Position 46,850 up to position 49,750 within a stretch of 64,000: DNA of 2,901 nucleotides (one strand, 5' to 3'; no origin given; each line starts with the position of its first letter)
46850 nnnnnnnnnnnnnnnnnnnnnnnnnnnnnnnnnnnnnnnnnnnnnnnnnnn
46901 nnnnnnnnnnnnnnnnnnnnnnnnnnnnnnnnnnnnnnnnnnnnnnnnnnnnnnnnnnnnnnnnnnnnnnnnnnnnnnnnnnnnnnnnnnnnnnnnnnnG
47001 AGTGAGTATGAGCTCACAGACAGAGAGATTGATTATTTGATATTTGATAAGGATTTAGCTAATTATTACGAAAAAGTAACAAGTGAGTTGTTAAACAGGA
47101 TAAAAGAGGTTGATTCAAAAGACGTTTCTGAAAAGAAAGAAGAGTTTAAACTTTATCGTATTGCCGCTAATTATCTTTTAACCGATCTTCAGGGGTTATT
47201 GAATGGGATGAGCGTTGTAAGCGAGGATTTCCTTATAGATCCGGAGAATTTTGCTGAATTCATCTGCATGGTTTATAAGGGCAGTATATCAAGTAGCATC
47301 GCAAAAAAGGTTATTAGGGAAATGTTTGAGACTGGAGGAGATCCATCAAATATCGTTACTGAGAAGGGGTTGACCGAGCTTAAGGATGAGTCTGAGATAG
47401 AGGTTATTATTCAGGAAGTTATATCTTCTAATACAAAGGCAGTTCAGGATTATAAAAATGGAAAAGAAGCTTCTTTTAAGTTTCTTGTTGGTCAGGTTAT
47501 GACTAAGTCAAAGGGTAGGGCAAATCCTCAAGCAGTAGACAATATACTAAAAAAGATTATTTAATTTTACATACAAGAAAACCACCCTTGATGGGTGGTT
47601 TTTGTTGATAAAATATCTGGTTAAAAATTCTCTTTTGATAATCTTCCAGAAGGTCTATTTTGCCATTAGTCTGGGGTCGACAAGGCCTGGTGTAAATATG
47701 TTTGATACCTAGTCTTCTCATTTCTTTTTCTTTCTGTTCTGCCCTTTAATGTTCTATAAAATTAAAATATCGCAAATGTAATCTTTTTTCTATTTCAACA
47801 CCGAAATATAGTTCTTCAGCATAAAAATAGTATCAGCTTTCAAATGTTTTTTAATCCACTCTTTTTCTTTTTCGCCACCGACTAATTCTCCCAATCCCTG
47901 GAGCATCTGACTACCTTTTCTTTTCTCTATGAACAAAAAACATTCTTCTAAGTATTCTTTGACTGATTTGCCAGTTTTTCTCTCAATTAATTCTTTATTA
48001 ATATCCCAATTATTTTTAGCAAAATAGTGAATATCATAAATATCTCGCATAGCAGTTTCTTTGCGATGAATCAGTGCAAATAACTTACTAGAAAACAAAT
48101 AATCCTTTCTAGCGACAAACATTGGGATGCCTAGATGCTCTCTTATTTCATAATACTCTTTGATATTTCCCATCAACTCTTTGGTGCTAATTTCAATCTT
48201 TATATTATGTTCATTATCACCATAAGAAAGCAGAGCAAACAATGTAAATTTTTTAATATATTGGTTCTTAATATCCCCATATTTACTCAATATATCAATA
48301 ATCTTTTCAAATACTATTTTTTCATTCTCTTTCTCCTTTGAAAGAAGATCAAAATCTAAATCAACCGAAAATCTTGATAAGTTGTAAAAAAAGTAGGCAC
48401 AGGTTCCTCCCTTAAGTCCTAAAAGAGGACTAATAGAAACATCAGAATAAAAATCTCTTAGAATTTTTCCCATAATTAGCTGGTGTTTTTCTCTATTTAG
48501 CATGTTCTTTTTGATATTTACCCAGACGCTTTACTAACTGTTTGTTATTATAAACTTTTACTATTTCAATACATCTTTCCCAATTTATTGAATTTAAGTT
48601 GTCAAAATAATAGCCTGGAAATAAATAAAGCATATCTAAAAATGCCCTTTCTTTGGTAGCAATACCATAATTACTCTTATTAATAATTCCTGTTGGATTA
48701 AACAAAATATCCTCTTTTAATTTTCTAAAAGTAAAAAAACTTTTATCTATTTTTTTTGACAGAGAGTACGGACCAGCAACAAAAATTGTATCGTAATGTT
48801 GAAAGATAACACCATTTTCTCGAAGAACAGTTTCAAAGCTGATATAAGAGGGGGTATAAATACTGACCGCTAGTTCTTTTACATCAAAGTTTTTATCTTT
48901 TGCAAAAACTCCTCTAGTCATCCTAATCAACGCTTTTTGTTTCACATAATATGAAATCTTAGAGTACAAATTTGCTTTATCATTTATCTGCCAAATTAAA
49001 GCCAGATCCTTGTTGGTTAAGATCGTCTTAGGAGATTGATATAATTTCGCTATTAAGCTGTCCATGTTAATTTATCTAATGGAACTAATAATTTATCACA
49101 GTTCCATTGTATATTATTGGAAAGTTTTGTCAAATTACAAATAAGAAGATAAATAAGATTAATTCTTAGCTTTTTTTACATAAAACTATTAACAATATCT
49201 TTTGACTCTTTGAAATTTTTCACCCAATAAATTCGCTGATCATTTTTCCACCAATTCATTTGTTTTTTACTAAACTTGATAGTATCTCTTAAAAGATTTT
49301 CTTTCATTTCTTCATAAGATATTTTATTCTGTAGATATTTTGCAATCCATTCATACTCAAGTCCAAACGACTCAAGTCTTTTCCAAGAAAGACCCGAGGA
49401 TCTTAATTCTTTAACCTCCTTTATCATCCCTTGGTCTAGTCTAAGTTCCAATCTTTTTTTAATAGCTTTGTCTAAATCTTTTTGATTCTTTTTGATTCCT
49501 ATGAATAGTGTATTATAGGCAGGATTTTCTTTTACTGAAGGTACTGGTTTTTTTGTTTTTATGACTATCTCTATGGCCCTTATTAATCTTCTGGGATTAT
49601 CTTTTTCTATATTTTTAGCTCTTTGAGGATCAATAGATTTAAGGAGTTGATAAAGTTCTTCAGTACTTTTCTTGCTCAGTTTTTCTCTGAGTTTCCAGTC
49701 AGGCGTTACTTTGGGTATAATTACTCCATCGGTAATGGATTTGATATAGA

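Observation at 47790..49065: Putative two-gene AbiEi/AbiEii abortive-infection toxin-antitoxin module inserted between gatB and miaA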

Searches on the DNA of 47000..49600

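Call 70: search_rna_families(source=window, start=47000, end=49600, threshold=evalue, max_evalue=1)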
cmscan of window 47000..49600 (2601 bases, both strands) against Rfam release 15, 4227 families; matches with E-value up to 1: 1.
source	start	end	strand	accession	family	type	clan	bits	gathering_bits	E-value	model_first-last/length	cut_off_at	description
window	47546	47610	+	RF02064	STnc370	Gene; sRNA;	-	28.8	54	0.4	1-71/71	no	Enterobacterial sRNA STnc370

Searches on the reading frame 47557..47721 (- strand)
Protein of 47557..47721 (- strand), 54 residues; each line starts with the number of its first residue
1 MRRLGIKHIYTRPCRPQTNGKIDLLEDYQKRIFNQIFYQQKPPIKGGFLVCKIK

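Call 3: search_protein_families(library=pfam, proteins=[window:47557-47721:-], max_evalue=1)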
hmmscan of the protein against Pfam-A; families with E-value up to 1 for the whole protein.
window:47557-47721:- (54 aa): 1 family
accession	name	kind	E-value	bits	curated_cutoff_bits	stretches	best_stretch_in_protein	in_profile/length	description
PF13683.12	rve_3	-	0.048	13.8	26.5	1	5-22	2-19/67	Integrase core domain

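Call 5: search_protein_families(library=ncbifam, proteins=[window:47557-47721:-], max_evalue=1)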
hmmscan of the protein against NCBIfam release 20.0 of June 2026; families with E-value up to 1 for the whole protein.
window:47557-47721:- (54 aa): 1 family
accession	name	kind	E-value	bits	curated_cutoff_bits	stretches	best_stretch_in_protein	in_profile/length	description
NF033577.2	transpos_IS481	equivalog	2.5e-05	23.9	224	1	2-23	212-233/284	IS481 family transposase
